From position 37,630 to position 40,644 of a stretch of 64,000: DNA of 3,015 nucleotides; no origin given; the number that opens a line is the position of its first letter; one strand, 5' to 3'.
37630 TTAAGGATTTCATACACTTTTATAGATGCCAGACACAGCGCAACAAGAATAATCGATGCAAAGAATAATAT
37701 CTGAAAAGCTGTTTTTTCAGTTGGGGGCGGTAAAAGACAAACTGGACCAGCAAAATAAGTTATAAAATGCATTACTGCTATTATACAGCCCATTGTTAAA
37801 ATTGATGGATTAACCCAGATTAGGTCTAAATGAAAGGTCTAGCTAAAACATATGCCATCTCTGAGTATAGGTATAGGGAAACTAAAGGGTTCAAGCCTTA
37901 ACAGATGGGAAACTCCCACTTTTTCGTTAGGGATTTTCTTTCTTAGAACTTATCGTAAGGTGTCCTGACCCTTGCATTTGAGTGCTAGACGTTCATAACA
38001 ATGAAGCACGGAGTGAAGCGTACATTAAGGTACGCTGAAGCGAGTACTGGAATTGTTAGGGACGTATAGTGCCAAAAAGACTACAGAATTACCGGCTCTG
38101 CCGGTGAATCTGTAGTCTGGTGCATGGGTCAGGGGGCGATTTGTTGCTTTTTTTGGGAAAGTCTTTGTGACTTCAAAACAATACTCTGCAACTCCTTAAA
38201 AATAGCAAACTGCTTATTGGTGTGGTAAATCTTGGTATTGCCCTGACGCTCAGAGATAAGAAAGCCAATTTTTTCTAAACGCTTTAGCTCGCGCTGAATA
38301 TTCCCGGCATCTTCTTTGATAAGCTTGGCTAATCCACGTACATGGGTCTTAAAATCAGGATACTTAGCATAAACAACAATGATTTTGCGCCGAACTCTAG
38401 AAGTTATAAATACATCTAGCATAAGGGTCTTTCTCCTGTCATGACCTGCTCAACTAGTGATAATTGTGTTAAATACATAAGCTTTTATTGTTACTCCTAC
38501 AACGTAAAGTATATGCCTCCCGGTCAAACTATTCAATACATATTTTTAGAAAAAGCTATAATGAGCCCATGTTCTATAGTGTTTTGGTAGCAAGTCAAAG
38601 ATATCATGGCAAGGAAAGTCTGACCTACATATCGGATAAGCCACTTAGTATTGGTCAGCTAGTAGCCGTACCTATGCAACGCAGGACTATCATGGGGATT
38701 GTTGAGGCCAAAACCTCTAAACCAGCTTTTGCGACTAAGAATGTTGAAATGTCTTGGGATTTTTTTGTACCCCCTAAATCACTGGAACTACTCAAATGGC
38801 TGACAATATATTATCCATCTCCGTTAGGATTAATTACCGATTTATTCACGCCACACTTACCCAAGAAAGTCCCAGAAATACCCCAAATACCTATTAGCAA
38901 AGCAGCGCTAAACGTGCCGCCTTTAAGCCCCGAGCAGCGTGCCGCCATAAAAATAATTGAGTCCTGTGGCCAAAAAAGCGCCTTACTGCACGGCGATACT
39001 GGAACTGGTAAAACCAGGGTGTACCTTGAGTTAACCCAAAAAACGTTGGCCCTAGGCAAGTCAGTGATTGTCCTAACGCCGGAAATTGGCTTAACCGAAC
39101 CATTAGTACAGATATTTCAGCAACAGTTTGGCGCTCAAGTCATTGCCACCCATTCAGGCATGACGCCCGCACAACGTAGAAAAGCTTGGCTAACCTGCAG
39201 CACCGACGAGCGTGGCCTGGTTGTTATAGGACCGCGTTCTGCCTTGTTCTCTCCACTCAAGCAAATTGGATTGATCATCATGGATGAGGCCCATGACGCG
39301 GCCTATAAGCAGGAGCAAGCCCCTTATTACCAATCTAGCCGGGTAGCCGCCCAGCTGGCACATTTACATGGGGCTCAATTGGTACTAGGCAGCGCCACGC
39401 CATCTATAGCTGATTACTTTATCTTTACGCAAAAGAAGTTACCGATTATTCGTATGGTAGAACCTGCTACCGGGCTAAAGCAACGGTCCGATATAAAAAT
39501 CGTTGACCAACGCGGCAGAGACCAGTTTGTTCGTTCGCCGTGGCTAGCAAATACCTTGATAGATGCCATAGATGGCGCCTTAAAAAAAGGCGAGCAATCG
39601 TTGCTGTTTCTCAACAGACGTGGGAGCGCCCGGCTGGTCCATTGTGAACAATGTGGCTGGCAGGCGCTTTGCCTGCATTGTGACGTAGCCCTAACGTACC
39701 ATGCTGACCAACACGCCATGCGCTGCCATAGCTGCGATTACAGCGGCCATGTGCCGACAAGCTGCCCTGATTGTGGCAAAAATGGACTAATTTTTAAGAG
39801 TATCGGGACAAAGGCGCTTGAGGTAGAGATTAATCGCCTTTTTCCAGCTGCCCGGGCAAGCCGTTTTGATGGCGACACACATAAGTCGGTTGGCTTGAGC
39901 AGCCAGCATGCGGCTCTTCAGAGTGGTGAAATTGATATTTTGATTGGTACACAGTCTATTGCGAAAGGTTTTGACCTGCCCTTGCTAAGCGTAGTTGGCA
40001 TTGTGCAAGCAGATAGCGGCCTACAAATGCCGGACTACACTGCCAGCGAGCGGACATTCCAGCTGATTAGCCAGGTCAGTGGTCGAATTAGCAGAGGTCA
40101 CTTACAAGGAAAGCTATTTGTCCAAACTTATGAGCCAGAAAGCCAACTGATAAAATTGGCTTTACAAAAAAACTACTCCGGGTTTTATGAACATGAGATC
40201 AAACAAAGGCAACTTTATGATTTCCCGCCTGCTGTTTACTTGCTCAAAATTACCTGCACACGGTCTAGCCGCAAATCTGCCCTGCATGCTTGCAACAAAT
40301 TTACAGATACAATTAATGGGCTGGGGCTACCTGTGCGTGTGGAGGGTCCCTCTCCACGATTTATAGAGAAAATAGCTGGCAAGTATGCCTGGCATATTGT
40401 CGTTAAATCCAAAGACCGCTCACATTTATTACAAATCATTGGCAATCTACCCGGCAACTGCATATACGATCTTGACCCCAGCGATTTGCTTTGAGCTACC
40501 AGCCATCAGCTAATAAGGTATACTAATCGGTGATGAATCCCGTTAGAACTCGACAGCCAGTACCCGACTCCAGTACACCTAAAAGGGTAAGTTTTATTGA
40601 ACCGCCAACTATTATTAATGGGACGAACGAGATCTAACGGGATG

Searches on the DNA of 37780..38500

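Call 66: search_rna_families(source=window, start=37780, end=38500, threshold=evalue, max_evalue=10)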
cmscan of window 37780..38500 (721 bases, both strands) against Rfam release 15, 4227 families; matches with E-value up to 10: 5.
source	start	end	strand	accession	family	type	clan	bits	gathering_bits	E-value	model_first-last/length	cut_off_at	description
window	38079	38127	-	RF02432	SpF25_sRNA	Gene; sRNA;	-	23.3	48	0.25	1-102/102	no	Streptococcus sRNA SpF25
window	38040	38120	-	RF02351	psRNA14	Gene; sRNA;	-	21.8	60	0.45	1-84/84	no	Proteobacteria sRNA psRNA14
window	38084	38112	+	RF01837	toga_FSE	Cis-reg; frameshift_element;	-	18.1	40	1.1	1-29/29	no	togavirus ribosomal frameshift element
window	38074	38124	-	RF00125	IS128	Gene; sRNA;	-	17.1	80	0.6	1-209/209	no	IS128 RNA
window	38127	38145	-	RF01124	sR36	Gene; snRNA; snoRNA; CD-box;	-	10.4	55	6.9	37-55/55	no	Small nucleolar RNA sR36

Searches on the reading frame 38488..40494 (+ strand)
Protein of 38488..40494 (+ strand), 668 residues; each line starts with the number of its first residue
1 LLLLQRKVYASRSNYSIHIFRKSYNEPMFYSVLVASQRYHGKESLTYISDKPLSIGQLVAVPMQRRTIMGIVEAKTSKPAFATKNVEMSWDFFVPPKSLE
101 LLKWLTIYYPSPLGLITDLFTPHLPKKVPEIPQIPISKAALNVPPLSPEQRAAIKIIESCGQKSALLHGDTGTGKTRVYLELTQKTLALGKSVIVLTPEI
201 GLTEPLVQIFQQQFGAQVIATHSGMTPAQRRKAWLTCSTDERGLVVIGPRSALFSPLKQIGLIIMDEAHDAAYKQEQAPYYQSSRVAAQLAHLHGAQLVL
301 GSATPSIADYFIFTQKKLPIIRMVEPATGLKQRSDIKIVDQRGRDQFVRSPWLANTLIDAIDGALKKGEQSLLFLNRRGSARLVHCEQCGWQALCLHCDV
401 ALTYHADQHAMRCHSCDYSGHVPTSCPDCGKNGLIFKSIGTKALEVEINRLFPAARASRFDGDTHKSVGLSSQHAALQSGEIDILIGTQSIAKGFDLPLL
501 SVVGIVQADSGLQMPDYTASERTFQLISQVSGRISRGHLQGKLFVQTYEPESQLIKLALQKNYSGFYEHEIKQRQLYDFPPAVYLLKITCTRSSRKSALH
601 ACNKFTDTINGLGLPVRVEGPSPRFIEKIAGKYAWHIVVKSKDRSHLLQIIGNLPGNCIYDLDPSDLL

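Call 75: search_protein_families(library=pfam, proteins=[window:38488-40494:+], max_evalue=0.00001)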
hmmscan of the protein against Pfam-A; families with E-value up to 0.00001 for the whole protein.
window:38488-40494:+ (668 aa): 6 families
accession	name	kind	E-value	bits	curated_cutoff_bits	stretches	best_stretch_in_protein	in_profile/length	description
PF00270.35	DEAD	-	2.5e-15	57.1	26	1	148-306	2-161/167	DEAD/DEAH box helicase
PF04851.21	ResIII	-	5.8e-12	46.3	22.5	1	146-306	4-163/164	Type III restriction enzyme, res subunit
PF18074.6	PriA_C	-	2.2e-10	41.7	26.9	1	583-653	3-75/95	Primosomal protein N C-terminal domain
PF00271.37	Helicase_C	-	6.5e-08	33.2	23.5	0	454-536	39-108/110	Helicase conserved C-terminal domain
PF17764.6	PriA_3primeBD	-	1e-07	32.1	22.7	1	42-122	9-96/96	3'DNA-binding domain (3'BD)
PF18319.7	Zn_ribbon_PriA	-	1.4e-06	28.6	26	1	395-419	1-25/27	PriA DNA helicase Cys-rich region (CRR) domain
